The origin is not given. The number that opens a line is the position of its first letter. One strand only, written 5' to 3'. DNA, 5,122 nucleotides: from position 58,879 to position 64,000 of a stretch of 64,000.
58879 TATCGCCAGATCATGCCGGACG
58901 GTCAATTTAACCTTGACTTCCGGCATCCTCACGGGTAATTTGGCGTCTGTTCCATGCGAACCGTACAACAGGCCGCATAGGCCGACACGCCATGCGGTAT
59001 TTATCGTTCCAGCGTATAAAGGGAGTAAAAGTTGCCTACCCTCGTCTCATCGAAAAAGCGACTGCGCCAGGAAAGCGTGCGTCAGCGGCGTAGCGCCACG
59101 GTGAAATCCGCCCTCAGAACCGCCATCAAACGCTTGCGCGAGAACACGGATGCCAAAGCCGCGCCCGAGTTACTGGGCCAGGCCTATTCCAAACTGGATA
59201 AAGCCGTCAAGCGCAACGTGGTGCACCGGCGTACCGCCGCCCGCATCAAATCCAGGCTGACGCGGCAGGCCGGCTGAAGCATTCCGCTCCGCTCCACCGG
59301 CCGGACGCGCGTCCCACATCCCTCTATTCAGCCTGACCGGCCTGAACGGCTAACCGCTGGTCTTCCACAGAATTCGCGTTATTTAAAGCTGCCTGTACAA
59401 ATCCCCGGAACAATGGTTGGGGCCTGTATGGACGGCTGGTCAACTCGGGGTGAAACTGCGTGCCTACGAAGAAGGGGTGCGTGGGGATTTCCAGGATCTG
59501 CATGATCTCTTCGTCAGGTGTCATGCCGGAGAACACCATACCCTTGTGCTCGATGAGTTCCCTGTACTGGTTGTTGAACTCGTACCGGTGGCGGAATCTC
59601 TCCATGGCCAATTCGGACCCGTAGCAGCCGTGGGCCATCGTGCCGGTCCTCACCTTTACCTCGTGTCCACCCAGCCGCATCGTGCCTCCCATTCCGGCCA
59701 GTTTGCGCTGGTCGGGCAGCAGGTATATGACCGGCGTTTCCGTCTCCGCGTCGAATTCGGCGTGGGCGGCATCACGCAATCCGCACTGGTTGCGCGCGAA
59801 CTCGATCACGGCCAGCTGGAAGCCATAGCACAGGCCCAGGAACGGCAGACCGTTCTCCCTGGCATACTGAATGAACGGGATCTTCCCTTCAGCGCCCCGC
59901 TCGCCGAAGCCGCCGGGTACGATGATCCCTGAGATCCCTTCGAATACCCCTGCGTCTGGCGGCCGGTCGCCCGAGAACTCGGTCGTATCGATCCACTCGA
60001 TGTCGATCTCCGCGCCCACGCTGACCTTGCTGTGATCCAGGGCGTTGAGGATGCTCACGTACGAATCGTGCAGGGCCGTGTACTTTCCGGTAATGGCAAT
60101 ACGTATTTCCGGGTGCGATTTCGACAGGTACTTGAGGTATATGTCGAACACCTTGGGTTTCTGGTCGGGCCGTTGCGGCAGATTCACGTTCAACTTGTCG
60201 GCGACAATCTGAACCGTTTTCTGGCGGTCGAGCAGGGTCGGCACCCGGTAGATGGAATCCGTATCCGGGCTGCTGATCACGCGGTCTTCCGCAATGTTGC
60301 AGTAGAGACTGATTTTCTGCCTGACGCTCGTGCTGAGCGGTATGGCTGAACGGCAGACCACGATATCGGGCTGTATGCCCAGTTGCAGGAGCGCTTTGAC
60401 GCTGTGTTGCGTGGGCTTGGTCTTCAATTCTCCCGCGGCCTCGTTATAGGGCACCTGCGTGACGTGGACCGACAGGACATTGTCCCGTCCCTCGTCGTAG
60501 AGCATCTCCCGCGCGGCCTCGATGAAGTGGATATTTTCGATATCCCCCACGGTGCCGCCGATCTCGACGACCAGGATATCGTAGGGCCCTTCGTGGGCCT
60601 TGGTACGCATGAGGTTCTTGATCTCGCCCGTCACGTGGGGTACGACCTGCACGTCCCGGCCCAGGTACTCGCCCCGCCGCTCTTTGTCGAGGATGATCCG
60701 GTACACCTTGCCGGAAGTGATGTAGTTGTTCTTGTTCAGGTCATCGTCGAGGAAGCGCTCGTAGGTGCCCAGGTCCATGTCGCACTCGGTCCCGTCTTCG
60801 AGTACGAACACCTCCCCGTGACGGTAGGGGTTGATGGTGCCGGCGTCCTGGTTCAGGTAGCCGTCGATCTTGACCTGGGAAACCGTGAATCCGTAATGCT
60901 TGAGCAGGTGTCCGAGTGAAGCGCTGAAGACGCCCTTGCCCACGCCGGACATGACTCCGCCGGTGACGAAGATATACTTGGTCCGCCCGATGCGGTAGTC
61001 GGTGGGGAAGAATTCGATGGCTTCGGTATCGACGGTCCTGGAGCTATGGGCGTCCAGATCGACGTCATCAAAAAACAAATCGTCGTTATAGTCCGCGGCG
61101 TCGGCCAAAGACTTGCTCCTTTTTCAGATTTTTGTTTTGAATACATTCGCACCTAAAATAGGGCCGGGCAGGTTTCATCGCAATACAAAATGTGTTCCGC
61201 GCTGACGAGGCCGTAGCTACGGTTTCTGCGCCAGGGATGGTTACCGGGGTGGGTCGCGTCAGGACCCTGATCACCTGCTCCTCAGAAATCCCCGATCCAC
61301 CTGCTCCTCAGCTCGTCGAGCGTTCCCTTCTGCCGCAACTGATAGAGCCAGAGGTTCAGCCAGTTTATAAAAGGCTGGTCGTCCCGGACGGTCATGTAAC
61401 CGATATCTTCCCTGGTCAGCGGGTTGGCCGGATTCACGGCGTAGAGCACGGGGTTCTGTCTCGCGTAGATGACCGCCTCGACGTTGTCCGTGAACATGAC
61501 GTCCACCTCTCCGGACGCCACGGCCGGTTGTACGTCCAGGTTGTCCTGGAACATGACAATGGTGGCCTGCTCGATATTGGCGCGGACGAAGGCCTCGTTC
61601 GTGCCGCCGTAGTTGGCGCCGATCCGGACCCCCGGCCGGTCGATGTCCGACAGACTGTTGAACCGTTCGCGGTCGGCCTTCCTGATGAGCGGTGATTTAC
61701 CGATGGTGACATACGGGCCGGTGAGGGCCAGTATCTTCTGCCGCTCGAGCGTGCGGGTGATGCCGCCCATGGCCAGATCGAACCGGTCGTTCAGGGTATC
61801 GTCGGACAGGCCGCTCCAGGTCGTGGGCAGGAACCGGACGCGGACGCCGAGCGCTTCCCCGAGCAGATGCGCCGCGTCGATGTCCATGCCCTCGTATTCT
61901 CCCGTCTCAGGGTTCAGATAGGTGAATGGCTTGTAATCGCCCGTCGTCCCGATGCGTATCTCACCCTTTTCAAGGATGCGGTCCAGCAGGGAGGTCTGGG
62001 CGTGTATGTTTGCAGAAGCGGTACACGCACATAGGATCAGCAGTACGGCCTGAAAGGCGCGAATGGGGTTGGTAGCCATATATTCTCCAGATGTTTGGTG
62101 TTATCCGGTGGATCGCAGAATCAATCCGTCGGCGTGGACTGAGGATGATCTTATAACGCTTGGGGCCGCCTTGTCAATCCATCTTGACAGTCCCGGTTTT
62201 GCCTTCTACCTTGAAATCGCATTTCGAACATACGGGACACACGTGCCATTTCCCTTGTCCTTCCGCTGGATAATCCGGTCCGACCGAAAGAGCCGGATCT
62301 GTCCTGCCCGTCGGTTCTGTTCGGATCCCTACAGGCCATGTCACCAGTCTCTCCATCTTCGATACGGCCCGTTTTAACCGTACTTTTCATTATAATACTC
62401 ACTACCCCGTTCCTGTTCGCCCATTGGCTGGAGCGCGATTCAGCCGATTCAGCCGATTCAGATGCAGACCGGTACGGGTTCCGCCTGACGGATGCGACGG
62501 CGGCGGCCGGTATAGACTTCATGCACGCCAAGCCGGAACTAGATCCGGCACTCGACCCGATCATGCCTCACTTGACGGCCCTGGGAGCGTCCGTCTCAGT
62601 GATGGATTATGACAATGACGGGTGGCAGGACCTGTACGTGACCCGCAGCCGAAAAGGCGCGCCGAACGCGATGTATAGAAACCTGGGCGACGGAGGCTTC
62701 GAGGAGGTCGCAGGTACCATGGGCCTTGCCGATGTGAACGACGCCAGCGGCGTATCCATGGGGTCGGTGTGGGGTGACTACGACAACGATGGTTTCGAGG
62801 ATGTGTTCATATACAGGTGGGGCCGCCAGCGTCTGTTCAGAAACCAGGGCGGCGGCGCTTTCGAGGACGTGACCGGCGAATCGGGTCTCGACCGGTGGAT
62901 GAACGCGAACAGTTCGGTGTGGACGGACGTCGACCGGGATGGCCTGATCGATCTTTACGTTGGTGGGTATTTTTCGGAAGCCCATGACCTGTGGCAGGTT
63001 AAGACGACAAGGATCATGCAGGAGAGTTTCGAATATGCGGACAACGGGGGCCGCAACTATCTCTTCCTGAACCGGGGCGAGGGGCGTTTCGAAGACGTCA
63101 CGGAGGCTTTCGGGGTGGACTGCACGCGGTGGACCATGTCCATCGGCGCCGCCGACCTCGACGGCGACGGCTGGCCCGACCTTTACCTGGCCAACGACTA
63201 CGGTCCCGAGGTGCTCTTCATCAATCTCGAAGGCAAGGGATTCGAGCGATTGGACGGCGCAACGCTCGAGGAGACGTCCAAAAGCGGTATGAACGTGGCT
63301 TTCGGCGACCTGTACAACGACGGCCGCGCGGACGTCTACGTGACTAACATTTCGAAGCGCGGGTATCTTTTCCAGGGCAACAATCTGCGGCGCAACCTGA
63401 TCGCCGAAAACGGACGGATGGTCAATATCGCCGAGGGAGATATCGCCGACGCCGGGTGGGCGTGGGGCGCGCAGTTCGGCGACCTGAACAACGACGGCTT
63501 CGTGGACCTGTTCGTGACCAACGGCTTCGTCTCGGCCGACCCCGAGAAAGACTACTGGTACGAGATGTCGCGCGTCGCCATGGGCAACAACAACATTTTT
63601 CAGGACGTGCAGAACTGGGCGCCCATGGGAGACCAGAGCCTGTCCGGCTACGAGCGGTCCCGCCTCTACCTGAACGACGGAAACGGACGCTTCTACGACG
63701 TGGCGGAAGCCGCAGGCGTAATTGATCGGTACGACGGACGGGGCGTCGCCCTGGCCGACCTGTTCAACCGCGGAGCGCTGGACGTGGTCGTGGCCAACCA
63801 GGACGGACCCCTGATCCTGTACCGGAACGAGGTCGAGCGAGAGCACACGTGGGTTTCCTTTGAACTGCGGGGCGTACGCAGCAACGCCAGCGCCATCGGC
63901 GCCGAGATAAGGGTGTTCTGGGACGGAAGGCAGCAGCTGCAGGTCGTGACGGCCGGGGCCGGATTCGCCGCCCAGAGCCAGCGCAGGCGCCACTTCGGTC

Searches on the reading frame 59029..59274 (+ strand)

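Call 10: search_protein_families(library=pfam, proteins=[window:59029-59274:+])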
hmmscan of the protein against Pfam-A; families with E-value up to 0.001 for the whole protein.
window:59029-59274:+ (82 aa): 1 family
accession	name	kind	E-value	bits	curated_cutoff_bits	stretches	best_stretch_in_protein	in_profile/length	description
PF01649.23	Ribosomal_S20p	-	1.2e-19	71.2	29.5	1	7-80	5-81/83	Ribosomal protein S20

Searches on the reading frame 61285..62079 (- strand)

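Call 7: search_protein_families(library=pfam, proteins=[window:61285-62079:-])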
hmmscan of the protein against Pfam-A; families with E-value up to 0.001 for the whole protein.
window:61285-62079:- (265 aa): 3 families
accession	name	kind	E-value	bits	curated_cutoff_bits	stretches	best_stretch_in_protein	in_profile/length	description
PF00497.25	SBP_bac_3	-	9.2e-29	100.3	26.4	1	41-263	1-131/132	Bacterial extracellular solute-binding proteins, family 3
PF10613.14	Lig_chan-Glu_bd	-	3.4e-05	24.4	30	1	86-135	65-114/115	Ligated ion channel L-glutamate- and glycine-binding site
PF12974.12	Phosphonate-bd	-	0.0009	19.1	27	0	172-239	31-98/242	ABC transporter, phosphonate, periplasmic substrate-binding protein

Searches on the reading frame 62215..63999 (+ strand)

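Call 10: search_protein_families(library=pfam, proteins=[window:62215-63999:+])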
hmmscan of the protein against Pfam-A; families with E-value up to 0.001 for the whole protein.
window:62215-63999:+ (595 aa): 3 families
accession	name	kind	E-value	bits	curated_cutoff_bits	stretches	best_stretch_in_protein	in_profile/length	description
PF13517.12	FG-GAP_3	-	3.7e-45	152.8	26.9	6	314-376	1-61/61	FG-GAP-like repeat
PF01839.29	FG-GAP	-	6.6e-15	55.1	22.1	1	308-330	3-25/37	FG-GAP repeat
PF07593.17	UnbV_ASPIC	-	2.2e-05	24.7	23.4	1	560-595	1-36/68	ASPIC and UnbV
